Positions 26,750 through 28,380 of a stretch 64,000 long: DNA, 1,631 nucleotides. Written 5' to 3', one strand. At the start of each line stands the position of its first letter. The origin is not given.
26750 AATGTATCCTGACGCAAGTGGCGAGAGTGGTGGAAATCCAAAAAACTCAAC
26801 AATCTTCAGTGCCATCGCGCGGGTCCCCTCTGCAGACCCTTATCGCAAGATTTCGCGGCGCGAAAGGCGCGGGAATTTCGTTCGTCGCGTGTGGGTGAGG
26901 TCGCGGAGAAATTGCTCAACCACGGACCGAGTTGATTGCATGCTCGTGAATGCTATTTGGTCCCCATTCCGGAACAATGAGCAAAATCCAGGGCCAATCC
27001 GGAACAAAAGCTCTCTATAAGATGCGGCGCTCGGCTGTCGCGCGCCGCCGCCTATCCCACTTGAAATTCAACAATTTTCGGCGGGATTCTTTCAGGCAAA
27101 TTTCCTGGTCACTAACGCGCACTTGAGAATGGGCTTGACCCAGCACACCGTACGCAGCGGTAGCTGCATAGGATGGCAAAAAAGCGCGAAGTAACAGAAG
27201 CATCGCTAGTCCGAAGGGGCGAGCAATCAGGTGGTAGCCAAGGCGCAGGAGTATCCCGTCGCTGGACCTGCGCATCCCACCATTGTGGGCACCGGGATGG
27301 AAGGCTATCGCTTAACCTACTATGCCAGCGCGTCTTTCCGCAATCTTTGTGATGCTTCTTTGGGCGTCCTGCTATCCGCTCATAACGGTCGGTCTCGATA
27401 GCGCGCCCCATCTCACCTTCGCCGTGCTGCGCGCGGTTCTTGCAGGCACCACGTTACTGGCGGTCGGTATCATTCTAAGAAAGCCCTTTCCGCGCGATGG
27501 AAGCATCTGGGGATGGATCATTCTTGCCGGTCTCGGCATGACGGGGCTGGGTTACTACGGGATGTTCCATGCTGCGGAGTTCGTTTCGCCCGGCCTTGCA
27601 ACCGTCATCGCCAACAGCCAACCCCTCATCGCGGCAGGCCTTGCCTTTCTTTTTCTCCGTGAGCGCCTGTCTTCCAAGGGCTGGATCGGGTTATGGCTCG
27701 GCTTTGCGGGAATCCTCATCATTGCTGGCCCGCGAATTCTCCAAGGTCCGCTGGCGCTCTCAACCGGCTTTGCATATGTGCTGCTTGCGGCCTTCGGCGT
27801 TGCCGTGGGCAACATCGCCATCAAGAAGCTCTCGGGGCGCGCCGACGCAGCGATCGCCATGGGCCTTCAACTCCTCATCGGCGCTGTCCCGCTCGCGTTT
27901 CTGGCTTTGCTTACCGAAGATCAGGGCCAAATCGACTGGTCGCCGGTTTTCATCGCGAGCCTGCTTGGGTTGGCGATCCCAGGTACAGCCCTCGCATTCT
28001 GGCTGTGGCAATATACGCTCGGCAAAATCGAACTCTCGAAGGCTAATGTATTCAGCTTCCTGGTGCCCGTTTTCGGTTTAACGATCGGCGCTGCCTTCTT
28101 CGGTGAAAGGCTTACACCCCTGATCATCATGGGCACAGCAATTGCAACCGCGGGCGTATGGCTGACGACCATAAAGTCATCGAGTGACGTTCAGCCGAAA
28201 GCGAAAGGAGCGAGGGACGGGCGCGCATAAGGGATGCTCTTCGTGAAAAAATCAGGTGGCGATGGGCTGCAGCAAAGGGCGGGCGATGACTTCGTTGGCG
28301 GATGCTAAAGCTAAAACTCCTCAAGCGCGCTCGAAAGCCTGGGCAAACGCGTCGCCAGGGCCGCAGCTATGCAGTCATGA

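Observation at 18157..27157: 9-kb integrative island bounded by a 15-bp direct repeat, with a non-tRNA target in a divergent promoter region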

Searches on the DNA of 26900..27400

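Call 43: search_rna_families(source=window, start=26900, end=27400, threshold=evalue, max_evalue=10)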
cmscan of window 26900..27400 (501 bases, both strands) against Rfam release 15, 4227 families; matches with E-value up to 10: 1.
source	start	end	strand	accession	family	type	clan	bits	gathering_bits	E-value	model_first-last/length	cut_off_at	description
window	26961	27009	-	RF01667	rox1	Cis-reg;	-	14.2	58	6.9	1-59/59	no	Drosophila rox1 ncRNA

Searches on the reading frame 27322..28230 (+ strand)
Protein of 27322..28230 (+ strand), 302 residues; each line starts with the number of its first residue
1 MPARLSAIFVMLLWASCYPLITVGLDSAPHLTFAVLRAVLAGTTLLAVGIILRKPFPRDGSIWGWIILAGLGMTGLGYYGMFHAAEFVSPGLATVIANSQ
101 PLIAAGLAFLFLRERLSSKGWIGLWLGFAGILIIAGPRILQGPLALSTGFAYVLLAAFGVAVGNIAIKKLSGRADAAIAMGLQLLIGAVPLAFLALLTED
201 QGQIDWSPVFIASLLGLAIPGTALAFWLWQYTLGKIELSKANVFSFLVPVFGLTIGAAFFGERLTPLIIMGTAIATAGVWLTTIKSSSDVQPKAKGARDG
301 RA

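Call 7: search_protein_families(library=pfam, proteins=[window:27322-28230:+], max_evalue=0.01)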
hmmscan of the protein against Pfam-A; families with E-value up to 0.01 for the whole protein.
window:27322-28230:+ (302 aa): 3 families
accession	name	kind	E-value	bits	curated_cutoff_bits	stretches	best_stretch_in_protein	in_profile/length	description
PF00892.27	EamA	-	3.1e-40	138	28.2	2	5-134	5-133/135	EamA-like transporter family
PF03151.22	TPT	-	0.0025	17.7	30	0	181-285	36-138/291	Triose-phosphate Transporter family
PF05653.20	Mg_trans_NIPA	-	0.0064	16.1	26.2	1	64-134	49-119/295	Magnesium transporter NIPA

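Call 10: search_protein_families(library=ncbifam, proteins=[window:27322-28230:+], max_evalue=0.001)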
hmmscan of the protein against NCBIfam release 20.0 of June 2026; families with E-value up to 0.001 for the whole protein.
window:27322-28230:+ (302 aa): 4 families
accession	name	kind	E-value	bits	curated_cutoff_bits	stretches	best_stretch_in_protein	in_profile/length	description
TIGR00950.1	2A78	equivalog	1.5e-27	96.6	230.2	1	14-275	1-259/264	carboxylate/amino acid/amine transporter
NF008432.0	PRK11272.1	equivalog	1.5e-19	70.3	270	1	7-285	14-288/294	drug/metabolite exporter YedA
NF008523.0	PRK11453.1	equivalog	6.7e-17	62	472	1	6-282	8-285/299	O-acetylserine/cysteine exporter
TIGR03340.1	phn_DUF6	hypoth_equivalog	1.1e-09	38.4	288.15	1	61-281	61-280/281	phosphonate utilization associated putative membrane protein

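Call 11: find_encoding_contigs(protein=window:27322-28230:+, flank=10000, max_places=10)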
Protein window:27322-28230:+ (302 aa): 23 contigs read that carry it; 9 places shown.
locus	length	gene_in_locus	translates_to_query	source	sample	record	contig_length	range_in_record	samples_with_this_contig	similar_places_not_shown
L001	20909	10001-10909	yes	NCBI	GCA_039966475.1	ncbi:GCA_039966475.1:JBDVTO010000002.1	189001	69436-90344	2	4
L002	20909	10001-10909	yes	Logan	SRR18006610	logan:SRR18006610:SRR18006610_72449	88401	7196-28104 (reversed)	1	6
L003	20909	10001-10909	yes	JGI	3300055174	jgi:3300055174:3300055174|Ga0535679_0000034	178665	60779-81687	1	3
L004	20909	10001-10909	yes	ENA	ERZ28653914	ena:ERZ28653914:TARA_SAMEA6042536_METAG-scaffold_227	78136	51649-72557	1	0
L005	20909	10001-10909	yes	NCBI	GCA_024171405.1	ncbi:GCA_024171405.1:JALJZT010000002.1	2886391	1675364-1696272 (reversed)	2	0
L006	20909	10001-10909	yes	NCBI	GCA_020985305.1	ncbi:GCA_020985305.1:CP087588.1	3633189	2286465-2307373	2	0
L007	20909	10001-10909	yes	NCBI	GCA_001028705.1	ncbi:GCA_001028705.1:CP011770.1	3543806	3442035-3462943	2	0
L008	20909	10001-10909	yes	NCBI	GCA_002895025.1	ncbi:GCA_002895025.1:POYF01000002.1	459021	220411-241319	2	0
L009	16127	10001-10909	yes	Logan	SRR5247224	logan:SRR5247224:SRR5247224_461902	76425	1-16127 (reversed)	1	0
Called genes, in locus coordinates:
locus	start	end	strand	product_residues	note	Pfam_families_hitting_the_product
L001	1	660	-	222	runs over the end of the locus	PF20334:DUF6629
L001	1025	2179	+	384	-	PF13356:Arm-DNA-bind_3, PF14659:Phage_int_SAM_3 (weak), PF00589:Phage_integrase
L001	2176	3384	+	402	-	PF13356:Arm-DNA-bind_3, PF00589:Phage_integrase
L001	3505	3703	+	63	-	PF01402:RHH_1 (weak)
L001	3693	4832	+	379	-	PF00145:DNA_methylase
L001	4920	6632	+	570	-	PF02463:SMC_N (weak), PF11398:DUF2813, PF13175:AAA_15, PF13476:AAA_23, PF13304:AAA_21, PF13175:AAA_15, PF20469:OLD-like_TOPRIM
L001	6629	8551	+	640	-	PF00580:UvrD-helicase, PF13245:AAA_19, PF13604:AAA_30 (faint), PF01443:Viral_helicase1 (faint), PF13361:UvrD_C, PF13538:UvrD_C_2 (faint)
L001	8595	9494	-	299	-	PF12183:NotI (weak)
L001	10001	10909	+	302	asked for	PF00892:EamA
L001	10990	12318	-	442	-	PF13657:Couple_hipA, PF07804:HipA_C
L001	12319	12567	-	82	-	PF13744:HTH_37 (weak), PF13560:HTH_31, PF12844:HTH_19 (weak), PF01381:HTH_3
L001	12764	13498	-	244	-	PF03929:PepSY_TM, PF03413:PepSY (faint)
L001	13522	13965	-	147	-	PF13474:SnoaL_3, PF14534:DUF4440 (weak)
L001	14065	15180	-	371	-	PF05275:CopB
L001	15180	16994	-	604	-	PF07732:Cu-oxidase_3, PF00394:Cu-oxidase, PF07731:Cu-oxidase_2, PF07732:Cu-oxidase_3 (weak)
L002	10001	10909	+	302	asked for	PF00892:EamA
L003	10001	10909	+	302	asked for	PF00892:EamA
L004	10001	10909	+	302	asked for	PF00892:EamA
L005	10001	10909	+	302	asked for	PF00892:EamA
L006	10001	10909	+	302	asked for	PF00892:EamA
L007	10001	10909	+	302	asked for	PF00892:EamA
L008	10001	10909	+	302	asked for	PF00892:EamA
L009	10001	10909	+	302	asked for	PF00892:EamA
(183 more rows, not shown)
